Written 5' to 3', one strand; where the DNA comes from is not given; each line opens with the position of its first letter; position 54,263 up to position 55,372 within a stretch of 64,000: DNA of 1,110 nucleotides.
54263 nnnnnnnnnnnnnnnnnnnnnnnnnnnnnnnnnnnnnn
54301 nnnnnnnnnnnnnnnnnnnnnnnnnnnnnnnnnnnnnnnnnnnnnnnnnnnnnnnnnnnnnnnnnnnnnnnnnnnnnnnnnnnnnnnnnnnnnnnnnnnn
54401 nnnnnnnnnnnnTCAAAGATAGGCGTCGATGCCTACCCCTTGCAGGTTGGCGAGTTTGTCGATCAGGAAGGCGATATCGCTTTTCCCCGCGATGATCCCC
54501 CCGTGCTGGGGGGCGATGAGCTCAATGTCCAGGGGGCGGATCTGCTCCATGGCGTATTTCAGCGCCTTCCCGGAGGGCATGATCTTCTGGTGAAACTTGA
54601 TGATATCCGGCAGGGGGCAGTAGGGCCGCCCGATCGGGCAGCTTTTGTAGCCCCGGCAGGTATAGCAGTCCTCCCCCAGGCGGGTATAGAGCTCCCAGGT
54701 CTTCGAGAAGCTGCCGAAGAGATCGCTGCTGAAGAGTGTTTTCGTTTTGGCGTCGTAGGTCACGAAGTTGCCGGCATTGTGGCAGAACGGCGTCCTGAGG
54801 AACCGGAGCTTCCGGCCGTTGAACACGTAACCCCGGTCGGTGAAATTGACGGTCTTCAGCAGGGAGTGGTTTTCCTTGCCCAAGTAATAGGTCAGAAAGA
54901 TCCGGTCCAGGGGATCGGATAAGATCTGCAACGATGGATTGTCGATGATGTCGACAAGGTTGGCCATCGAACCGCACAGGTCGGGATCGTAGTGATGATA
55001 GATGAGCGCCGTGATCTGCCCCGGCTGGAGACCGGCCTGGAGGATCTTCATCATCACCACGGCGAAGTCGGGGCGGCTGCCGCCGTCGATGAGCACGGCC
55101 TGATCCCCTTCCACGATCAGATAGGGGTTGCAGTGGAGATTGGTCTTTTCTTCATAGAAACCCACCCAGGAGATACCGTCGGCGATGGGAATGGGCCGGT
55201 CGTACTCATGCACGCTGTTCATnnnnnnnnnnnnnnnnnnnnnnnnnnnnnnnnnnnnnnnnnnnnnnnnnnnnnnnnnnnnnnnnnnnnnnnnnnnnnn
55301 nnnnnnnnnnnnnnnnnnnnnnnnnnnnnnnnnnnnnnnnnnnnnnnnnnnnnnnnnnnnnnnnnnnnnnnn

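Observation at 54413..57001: Sensor-less class III nucleotide cyclase translationally coupled to a di-iron-type MBL protein, in an operon with a glycine-zipper lipoprotein and a DUF2939-like membrane protein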

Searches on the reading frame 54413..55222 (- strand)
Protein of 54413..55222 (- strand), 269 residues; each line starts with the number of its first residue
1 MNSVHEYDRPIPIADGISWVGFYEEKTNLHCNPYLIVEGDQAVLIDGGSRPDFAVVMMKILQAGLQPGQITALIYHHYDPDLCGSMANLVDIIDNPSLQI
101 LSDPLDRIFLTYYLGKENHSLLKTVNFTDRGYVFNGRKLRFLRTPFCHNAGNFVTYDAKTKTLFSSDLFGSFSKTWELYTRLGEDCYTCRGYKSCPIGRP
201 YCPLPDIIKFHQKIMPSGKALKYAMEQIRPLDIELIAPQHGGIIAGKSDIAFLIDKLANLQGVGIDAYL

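Call 5: search_protein_families(library=pfam, proteins=[window:54413-55222:-], max_evalue=0.1)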
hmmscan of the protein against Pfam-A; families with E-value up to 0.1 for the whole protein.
window:54413-55222:- (269 aa): 2 families
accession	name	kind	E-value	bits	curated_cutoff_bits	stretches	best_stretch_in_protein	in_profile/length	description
PF19583.5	ODP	-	1.4e-51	175.6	27.2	1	29-241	1-194/194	ODP family beta lactamase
PF00753.33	Lactamase_B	-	1.2e-10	42.1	22.7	1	29-240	4-196/196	Metallo-beta-lactamase superfamily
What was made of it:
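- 54413..55222 (-): ODP-family di-iron MBL-fold protein of the four-Cys subfamily, 269 aa. It is the candidate trans-acting sensor. Pfam ODP E 1.4e-51 (call 5).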

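Call 6: search_protein_families(library=ncbifam, proteins=[window:54413-55222:-], max_evalue=0.1)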
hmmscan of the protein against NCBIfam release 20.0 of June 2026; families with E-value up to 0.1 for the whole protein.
window:54413-55222:- (269 aa): 9 families
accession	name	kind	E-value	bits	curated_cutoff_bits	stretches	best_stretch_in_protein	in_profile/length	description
NF003954.0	PRK05452.1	equivalog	4.1e-10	39.1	711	1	30-174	34-173/479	anaerobic nitric oxide reductase flavorubredoxin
NF008887.0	PRK11921.1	equivalog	5.6e-08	32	635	1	31-182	35-179/396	anaerobic nitric oxide reductase flavorubredoxin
NF033105.1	bla_subclass_B3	equivalog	0.00022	20.6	240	1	10-89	8-81/257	subclass B3 metallo-beta-lactamase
NF033185.1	B3_Acin_new2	exception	0.0012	18.1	625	1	32-89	52-109/285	putative subclass B3 metallo-beta-lactamase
TIGR04558.1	SoxH_rel_PQQ_1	hypoth_equivalog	0.0019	17.3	300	0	32-81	35-83/285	quinoprotein relay system zinc metallohydrolase 1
NF012229.1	bla_class_B_core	domain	0.018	15.2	100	1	29-89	18-71/139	metallo-beta-lactamase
NF033088.2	bla_subclass_B1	equivalog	0.022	14.4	200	1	24-164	25-155/217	subclass B1 metallo-beta-lactamase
NF000456.2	blaMSI-1_fam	exception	0.032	13.5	550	1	35-91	52-108/289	MSI-1 family subclass B3 metallo-beta-lactamase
NF033574.1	VarG_fam_MBL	equivalog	0.084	12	750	0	32-95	93-154/374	VarG family subclass B1-like metallo-beta-lactamase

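Call 7: search_solved_structures(query=window:54413-55222:-, max_evalue=0.001, show_alignments=3)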
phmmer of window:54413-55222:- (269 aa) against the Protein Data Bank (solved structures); distinct sequences matched with E-value up to 0.001: 12.
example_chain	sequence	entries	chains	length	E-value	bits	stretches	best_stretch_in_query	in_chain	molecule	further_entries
6qrq_B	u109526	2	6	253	2.5e-20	76.3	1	21-260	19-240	Oxygen-binding diiron protein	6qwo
6qnm_A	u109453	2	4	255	6.3e-11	45.5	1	24-247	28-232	OXYGEN-BINDING DI-IRON PROTEIN | Uncharacterized protein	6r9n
4dik_A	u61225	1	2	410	1.5e-07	34.4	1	24-172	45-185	FLAVOPROTEIN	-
4dil_A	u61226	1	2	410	2.9e-07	33.5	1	24-172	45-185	FLAVOPROTEIN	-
1vme_A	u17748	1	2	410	2.9e-07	33.5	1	24-172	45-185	Flavoprotein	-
5v8s_A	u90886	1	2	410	4e-07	33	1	24-172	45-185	Flavoprotein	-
7r0f_A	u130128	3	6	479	4.3e-07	32.9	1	30-173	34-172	Anaerobic nitric oxide reductase flavorubredoxin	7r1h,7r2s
7r2p_A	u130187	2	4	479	4.3e-07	32.9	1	30-173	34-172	Anaerobic nitric oxide reductase flavorubredoxin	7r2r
6etb_A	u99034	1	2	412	5.1e-07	32.7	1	30-173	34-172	Anaerobic nitric oxide reductase flavorubredoxin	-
4d02_A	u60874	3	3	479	7e-07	32.2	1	30-173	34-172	ANAEROBIC NITRIC OXIDE REDUCTASE FLAVORUBREDOXIN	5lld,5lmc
7r1j_A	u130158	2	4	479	7e-07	32.2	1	30-173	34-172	Anaerobic nitric oxide reductase flavorubredoxin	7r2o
1ycf_A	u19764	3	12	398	2.2e-05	27.3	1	9-173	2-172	Nitric oxide reductase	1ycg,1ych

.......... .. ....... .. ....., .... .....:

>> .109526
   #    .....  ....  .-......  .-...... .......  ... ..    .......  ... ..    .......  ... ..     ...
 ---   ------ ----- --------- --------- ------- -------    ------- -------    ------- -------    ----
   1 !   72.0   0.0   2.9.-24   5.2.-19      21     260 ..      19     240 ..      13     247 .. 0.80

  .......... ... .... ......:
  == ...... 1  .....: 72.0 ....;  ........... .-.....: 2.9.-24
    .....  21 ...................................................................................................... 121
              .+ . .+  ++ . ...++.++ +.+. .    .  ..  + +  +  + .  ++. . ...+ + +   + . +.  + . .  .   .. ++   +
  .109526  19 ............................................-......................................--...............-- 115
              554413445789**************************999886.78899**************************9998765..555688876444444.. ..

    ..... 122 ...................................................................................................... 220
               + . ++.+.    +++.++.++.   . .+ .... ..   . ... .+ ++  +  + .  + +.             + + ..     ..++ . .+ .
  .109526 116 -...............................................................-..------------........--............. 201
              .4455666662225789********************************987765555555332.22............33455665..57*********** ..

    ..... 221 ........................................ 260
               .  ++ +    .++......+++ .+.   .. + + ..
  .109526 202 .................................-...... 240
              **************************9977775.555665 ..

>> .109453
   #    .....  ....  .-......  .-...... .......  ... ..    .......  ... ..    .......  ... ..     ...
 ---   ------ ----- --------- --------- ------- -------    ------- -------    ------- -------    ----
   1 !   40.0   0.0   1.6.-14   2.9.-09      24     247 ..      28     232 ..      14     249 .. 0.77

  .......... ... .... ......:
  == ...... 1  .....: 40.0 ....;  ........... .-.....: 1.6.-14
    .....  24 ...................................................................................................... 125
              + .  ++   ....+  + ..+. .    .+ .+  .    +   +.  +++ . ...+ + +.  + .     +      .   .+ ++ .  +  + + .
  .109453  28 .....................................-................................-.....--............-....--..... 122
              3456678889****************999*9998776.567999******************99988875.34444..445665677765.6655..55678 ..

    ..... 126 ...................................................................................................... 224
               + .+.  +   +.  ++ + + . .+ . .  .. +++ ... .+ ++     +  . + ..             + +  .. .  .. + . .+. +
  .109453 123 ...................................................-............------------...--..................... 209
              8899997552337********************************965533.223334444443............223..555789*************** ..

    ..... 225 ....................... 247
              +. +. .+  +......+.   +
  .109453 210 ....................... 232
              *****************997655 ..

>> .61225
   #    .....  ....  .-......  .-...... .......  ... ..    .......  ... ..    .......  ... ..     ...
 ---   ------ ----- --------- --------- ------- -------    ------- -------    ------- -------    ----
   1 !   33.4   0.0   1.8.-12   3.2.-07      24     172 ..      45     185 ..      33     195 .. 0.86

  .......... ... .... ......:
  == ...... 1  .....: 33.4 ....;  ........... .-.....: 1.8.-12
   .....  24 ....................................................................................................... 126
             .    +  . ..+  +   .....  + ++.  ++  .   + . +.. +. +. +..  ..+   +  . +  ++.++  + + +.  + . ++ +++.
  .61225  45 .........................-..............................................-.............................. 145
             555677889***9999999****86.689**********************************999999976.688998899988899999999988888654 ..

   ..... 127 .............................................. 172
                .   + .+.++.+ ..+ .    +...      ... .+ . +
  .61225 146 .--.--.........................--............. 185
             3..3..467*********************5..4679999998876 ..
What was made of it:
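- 54413..55222 (-): PDB sequence best hits are 6qrq/6qwo (E 2.5e-20) and 6qnm/6r9n (call 7).
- On ODP family (Pfam PF19583; oxygen-binding di-iron protein): PDB phmmer best hits are the ODPs (call 7).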

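Call 10: find_homologous_proteins(query=window:54413-55222:-, max_evalue=1e-10)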
Query window:54413-55222:- (269 aa): 1747 proteins with E <= 1e-10 among 2084 candidates; the best 120 are listed.
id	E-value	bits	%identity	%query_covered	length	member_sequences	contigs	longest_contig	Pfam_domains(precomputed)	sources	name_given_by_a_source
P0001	6.0e-184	628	100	100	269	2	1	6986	PF19583.6,PF00753.34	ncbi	-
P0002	9.9e-155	532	83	100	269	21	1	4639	PF19583.6,PF00753.34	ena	-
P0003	4.2e-154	530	83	100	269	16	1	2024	PF19583.6,PF00753.34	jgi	-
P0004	3.0e-129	449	84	84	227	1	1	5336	PF19583.6,PF00753.34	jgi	-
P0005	1.8e-125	436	67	100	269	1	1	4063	PF19583.6,PF00753.34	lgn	-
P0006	1.3e-121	423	68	100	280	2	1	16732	PF19583.6,PF00753.34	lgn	-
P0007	1.6e-120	420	63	100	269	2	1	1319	PF19583.6,PF00753.34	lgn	-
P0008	9.7e-119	414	65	100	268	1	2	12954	PF19583.6,PF00753.34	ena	-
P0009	1.2e-118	414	63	100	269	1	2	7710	PF19583.6,PF00753.34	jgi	-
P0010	1.9e-118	413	63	100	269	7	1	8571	PF19583.6,PF00753.34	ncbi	-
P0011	1.0e-117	411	83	79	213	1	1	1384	PF19583.6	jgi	jgi:flavorubredoxin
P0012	1.7e-117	410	64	99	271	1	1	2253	PF19583.6,PF00753.34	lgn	-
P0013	4.4e-117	409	62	100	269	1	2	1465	PF19583.6,PF00753.34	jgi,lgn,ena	-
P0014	2.5e-115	403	62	100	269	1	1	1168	PF19583.6,PF00753.34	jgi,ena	-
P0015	3.5e-115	402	64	99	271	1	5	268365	PF19583.6,PF00753.34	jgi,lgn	jgi:flavorubredoxin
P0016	1.1e-114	401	62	99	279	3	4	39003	PF19583.6,PF00753.34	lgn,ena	-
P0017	2.0e-114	400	63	100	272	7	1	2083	PF19583.6,PF00753.34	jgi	jgi:flavorubredoxin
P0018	2.4e-114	400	64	99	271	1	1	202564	PF19583.6,PF00753.34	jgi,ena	-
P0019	4.1e-114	399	63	100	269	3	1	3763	PF19583.6,PF00753.34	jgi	-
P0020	5.5e-114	398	64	99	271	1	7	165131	PF19583.6,PF00753.34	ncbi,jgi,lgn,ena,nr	ncbi:MAG TPA: MBL fold metallo-hydrolase [Syntrophorhabdaceae bacterium]|nr:MBL fold metallo-hydrola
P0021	8.6e-114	398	64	100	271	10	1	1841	PF19583.6,PF00753.34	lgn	-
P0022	4.2e-113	396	62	99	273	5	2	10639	PF19583.6,PF00753.34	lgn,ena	-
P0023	5.8e-113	395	62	97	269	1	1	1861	PF19583.6,PF00753.34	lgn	-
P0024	9.9e-112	391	63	100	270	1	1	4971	PF19583.6,PF00753.34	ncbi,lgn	-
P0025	1.1e-111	391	62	99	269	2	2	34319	PF19583.6,PF00753.34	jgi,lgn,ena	-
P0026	4.0e-111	389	62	100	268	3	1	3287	PF19583.6,PF00753.34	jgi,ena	-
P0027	4.1e-111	389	62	99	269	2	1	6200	PF19583.6,PF00753.34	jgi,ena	-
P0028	4.8e-111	389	62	98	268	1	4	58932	PF19583.6,PF00753.34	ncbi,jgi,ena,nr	ncbi:MAG TPA: MBL fold metallo-hydrolase [Smithellaceae bacterium]|nr:MBL fold metallo-hydrolase [Sm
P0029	5.0e-111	389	61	99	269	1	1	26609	PF19583.6,PF00753.34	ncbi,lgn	ncbi:MAG: MBL fold metallo-hydrolase [Deltaproteobacteria bacterium]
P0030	1.8e-110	387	61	100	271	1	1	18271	PF19583.6,PF00753.34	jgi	jgi:flavorubredoxin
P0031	2.4e-110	386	62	99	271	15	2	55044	PF19583.6,PF00753.34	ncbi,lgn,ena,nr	ncbi:MAG: MBL fold metallo-hydrolase [Syntrophorhabdaceae bacterium]|nr:MBL fold metallo-hydrolase [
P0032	3.0e-110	386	59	100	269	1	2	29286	PF19583.6,PF00753.34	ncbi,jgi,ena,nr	ncbi:MAG TPA: MBL fold metallo-hydrolase [Smithellaceae bacterium]|nr:MBL fold metallo-hydrolase [Sm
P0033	3.9e-110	386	61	100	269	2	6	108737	PF19583.6,PF00753.34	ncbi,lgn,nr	ncbi:MAG: MBL fold metallo-hydrolase [Deltaproteobacteria bacterium]|nr:MBL fold metallo-hydrolase [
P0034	4.0e-110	386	62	100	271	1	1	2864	PF19583.6,PF00753.34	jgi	-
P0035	4.9e-110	385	63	100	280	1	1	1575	PF19583.6,PF00753.34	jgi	-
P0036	5.6e-110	385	65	97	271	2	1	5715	PF19583.6,PF00753.34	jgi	jgi:flavorubredoxin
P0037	5.8e-110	385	61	99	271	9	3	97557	PF19583.6,PF00753.34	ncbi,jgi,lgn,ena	-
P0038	6.3e-110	385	61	99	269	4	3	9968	PF19583.6,PF00753.34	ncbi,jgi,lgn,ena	-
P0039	8.2e-110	385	62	100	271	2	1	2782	PF19583.6,PF00753.34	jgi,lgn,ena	-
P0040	9.9e-110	384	62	100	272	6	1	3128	PF19583.6,PF00753.34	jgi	jgi:flavorubredoxin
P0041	1.1e-109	384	61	99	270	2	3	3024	PF19583.6,PF00753.34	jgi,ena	-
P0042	1.3e-109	384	62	100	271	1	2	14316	PF19583.6,PF00753.34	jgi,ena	-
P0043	1.5e-109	384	62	100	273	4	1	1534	PF19583.6,PF00753.34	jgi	jgi:flavorubredoxin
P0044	2.6e-109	383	62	100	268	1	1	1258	PF19583.6,PF00753.34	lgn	-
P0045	2.8e-109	383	64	99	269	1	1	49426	PF19583.6,PF00753.34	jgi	-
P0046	2.9e-109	383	60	99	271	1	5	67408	PF19583.6,PF00753.34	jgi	jgi:flavorubredoxin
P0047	3.1e-109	383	61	100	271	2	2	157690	PF19583.6,PF00753.34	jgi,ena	-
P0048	3.4e-109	383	64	100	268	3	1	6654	PF19583.6,PF00753.34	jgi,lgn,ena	-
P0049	3.6e-109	383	60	99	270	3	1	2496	PF19583.6,PF00753.34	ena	-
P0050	3.9e-109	383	62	99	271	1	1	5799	PF19583.6,PF00753.34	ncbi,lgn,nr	ncbi:MAG: MBL fold metallo-hydrolase [Deltaproteobacteria bacterium]|nr:MBL fold metallo-hydrolase [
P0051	4.2e-109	382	61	97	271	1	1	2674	PF19583.6,PF00753.34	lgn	-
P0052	4.9e-109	382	59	100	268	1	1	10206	PF19583.6,PF00753.34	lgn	-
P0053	5.2e-109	382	62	99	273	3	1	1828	PF19583.6,PF00753.34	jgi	-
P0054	5.6e-109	382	62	100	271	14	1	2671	PF19583.6,PF00753.34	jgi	jgi:flavorubredoxin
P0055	5.6e-109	382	62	100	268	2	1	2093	PF19583.6,PF00753.34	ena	-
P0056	9.3e-109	381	63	97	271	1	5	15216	PF19583.6,PF00753.34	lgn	-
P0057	1.1e-108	381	62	100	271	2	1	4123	PF19583.6,PF00753.34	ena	-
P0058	1.3e-108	381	63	97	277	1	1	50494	PF19583.6,PF00753.34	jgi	jgi:flavorubredoxin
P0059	1.4e-108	381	60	100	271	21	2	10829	PF19583.6,PF00753.34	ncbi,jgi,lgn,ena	ncbi:MAG: MBL fold metallo-hydrolase [Syntrophales bacterium]|jgi:flavorubredoxin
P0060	1.8e-108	380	60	97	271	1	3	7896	PF19583.6,PF00753.34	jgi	jgi:flavorubredoxin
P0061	2.7e-108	380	61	99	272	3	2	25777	PF19583.6,PF00753.34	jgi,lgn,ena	-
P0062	2.8e-108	380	60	99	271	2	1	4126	PF19583.6,PF00753.34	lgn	-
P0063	3.8e-108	379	61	100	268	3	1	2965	PF19583.6,PF00753.34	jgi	jgi:flavorubredoxin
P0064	4.1e-108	379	61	100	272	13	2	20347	PF19583.6,PF00753.34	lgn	-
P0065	4.3e-108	379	61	100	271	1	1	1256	PF19583.6,PF00753.34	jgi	jgi:flavorubredoxin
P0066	4.5e-108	379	61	100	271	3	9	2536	PF19583.6,PF00753.34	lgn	-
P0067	6.0e-108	379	61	98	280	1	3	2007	PF19583.6,PF00753.34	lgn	-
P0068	7.1e-108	378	59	99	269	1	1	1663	PF19583.6,PF00753.34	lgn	-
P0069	7.3e-108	378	61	100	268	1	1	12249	PF19583.6,PF00753.34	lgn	-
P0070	9.8e-108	378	60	97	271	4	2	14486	PF19583.6,PF00753.34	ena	-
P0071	1.6e-107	377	60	99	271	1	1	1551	PF19583.6,PF00753.34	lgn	-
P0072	2.2e-107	377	59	98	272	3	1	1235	PF19583.6,PF00753.34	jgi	jgi:flavorubredoxin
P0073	2.2e-107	377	60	100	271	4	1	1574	PF19583.6,PF00753.34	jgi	jgi:flavorubredoxin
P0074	2.3e-107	377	59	99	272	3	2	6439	PF19583.6,PF00753.34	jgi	jgi:flavorubredoxin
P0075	2.4e-107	377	60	100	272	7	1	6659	PF19583.6,PF00753.34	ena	-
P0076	2.5e-107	377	58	99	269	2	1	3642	PF19583.6,PF00753.34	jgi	jgi:flavorubredoxin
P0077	4.5e-107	376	60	100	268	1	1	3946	PF19583.6,PF00753.34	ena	-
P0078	6.4e-107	375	60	99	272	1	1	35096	PF19583.6,PF00753.34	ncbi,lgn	-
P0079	7.1e-107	375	60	100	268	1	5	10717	PF19583.6,PF00753.34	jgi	jgi:flavorubredoxin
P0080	7.1e-107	375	61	97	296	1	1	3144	PF19583.6,PF00753.34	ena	-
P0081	8.4e-107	375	59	97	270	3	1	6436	PF19583.6,PF00753.34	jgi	jgi:flavorubredoxin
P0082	8.6e-107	375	61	97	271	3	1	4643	PF19583.6,PF00753.34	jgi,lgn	jgi:flavorubredoxin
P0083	9.7e-107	375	57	99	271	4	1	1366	PF19583.6,PF00753.34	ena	-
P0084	1.1e-106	374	60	100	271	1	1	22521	PF19583.6,PF00753.34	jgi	jgi:flavorubredoxin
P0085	1.1e-106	374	61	99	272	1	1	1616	PF19583.6,PF00753.34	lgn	-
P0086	1.3e-106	374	60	100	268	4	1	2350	PF19583.6,PF00753.34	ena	-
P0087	1.7e-106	374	58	99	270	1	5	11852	PF19583.6,PF00753.34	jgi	-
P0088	1.8e-106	374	59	97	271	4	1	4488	PF19583.6,PF00753.34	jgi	-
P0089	2.5e-106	373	59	99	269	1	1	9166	PF19583.6,PF00753.34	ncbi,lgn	-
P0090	2.5e-106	373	59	100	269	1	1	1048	PF19583.6,PF00753.34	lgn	-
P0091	2.7e-106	373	60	100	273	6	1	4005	PF19583.6,PF00753.34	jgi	jgi:flavorubredoxin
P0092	2.8e-106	373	62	97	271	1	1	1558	PF19583.6,PF00753.34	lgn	-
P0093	3.2e-106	373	58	99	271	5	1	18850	PF19583.6,PF00753.34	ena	-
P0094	3.2e-106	373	60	99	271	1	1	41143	PF19583.6,PF00753.34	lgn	-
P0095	3.4e-106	373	56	100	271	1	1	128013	PF19583.6,PF00753.34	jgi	jgi:flavorubredoxin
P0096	3.5e-106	373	59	99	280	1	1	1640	PF19583.6,PF00753.34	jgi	jgi:flavorubredoxin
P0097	5.0e-106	372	59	100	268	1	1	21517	PF19583.6,PF00753.34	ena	-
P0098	5.1e-106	372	61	99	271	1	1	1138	PF19583.6,PF00753.34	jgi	jgi:flavorubredoxin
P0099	5.6e-106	372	60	100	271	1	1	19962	PF19583.6,PF00753.34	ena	-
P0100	5.8e-106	372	59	99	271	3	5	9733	PF19583.6,PF00753.34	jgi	jgi:flavorubredoxin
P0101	6.2e-106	372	60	99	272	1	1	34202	PF19583.6,PF00753.34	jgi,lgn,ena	-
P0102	6.8e-106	372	59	100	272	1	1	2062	PF19583.6,PF00753.34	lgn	-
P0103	1.2e-105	371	61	100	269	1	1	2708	PF19583.6,PF00753.34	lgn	-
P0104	1.3e-105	371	59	100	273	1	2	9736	PF19583.6,PF00753.34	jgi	jgi:flavorubredoxin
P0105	1.5e-105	371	60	99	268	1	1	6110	PF19583.6,PF00753.34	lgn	-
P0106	1.6e-105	371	58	99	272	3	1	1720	PF19583.6,PF00753.34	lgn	-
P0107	2.0e-105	370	60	99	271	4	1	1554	PF19583.6,PF00753.34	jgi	jgi:flavorubredoxin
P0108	2.5e-105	370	59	98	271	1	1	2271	PF19583.6,PF00753.34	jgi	jgi:flavorubredoxin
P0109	2.6e-105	370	58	100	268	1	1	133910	PF19583.6,PF00753.34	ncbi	-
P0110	3.0e-105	370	58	99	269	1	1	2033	PF19583.6,PF00753.34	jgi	jgi:flavorubredoxin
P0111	4.3e-105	369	60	99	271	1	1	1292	PF19583.6,PF00753.34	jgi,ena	-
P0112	5.3e-105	369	60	100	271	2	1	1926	PF19583.6,PF00753.34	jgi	jgi:flavorubredoxin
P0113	5.8e-105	369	60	100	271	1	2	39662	PF19583.6,PF00753.34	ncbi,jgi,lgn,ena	-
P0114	9.8e-105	368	61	97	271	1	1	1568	PF19583.6,PF00753.34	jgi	jgi:flavorubredoxin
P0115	1.4e-104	368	57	100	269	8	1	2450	PF19583.6,PF00753.34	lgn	-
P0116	1.6e-104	367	58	99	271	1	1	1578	PF19583.6,PF00753.34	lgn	-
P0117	1.7e-104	367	59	99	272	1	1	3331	PF19583.6,PF00753.34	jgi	jgi:flavorubredoxin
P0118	2.1e-104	367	60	97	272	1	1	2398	PF19583.6,PF00753.34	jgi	-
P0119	2.1e-104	367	59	100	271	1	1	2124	PF19583.6,PF00753.34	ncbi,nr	ncbi:MAG: MBL fold metallo-hydrolase [Syntrophales bacterium LBB04]|nr:MBL fold metallo-hydrolase [S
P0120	2.7e-104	367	60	99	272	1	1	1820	PF19583.6,PF00753.34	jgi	jgi:flavorubredoxin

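Call 12: find_related_loci(query=window:54413-55222:-, collection=genome_contigs, flank=6000)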
Query window:54413-55222:- (269 aa) in genome_contigs; peptide patterns used: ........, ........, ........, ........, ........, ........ (x = any residue, [..] = any of these).
65 stretches matched a pattern; 19 encode a relative of the query (tblastn E <= 1e-3); 19 distinct loci.
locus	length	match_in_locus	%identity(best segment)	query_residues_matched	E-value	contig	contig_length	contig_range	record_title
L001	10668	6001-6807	82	1-269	5e-155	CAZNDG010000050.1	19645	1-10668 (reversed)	MAG TPA_asm: uncultured Syntrophus sp. isolate binchicken_co27_459 genome assembly, contig: NODE_4882_length_19645_cov_1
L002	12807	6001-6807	81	1-269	2e-153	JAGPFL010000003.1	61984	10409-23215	MAG: Syntrophobacterales bacterium isolate Gw_SlDig_bin_168 Gw_SlDig_608_length_61984_cov_6.095834, whole genome shotgun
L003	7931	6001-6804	64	1-268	5e-119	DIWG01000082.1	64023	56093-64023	MAG TPA_asm: Syntrophaceae bacterium UBA6112 UBA6112_contig_5270, whole genome shotgun sequence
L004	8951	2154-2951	61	1-266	8e-117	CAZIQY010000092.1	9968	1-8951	MAG TPA_asm: uncultured Syntrophaceae bacterium isolate SRP098346_co1_212 genome assembly, contig: NODE_8772_length_9968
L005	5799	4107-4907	62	2-268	7e-116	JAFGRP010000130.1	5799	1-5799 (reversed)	MAG: Deltaproteobacteria bacterium isolate Zod_Metabat.836 k87_6851008, whole genome shotgun sequence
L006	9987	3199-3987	62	6-268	3e-115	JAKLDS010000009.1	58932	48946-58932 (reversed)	MAG: Deltaproteobacteria bacterium isolate RA.bin115 RA.bin115_9, whole genome shotgun sequence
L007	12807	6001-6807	61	1-269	6e-115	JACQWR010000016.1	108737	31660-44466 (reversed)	MAG: Deltaproteobacteria bacterium isolate NC_groundwater_1494_Pr4_B-0.1um_54_14 SR1-18-B1_scaffold_333375, whole genome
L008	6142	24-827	59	1-268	5e-114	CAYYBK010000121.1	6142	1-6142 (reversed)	MAG TPA_asm: uncultured Syntrophales bacterium isolate binchicken_co117_448 genome assembly, contig: NODE_21782_length_6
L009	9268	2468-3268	60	1-267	2e-113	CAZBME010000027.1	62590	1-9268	MAG TPA_asm: uncultured Syntrophaceae bacterium isolate SRP302447_co2_781 genome assembly, contig: NODE_1421_length_6259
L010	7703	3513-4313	60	1-267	6e-112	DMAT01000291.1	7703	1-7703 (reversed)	MAG TPA_asm: Syntrophus sp. (in: bacteria) isolate UBA8958 contig_96178, whole genome shotgun sequence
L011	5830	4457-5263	58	1-269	8e-112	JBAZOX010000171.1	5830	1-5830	MAG: Desulfobacteria bacterium isolate SO_2017_SWC_16 scaffold_11613_c1_LP-4_2017, whole genome shotgun sequence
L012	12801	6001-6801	56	1-267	1e-110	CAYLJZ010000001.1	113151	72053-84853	MAG TPA_asm: uncultured Desulfobacteraceae bacterium isolate binchicken_co220_134 genome assembly, contig: NODE_59_lengt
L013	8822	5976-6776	58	1-267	1e-109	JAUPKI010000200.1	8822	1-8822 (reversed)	MAG: Thermodesulfobacteriota bacterium isolate erpe_2018_pw_0hr_WHONDRS-PP48-000085_B_bin.1 scaffold_745215, whole genom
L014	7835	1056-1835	59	5-267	2e-109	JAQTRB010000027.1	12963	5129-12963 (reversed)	MAG: Syntrophales bacterium isolate STB_153 NODE_11954_length_12963_cov_7.838813_Sandtown_B, whole genome shotgun sequen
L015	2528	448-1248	55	1-267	1e-111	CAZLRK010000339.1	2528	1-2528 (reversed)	MAG TPA_asm: uncultured Desulfobacterales bacterium isolate SRP077602_co2_250 genome assembly, contig: NODE_64579_length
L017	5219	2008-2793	51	4-267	9e-92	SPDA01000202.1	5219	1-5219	MAG: Spirochaetales bacterium isolate das_tool.metabat2.70 k141_951495, whole genome shotgun sequence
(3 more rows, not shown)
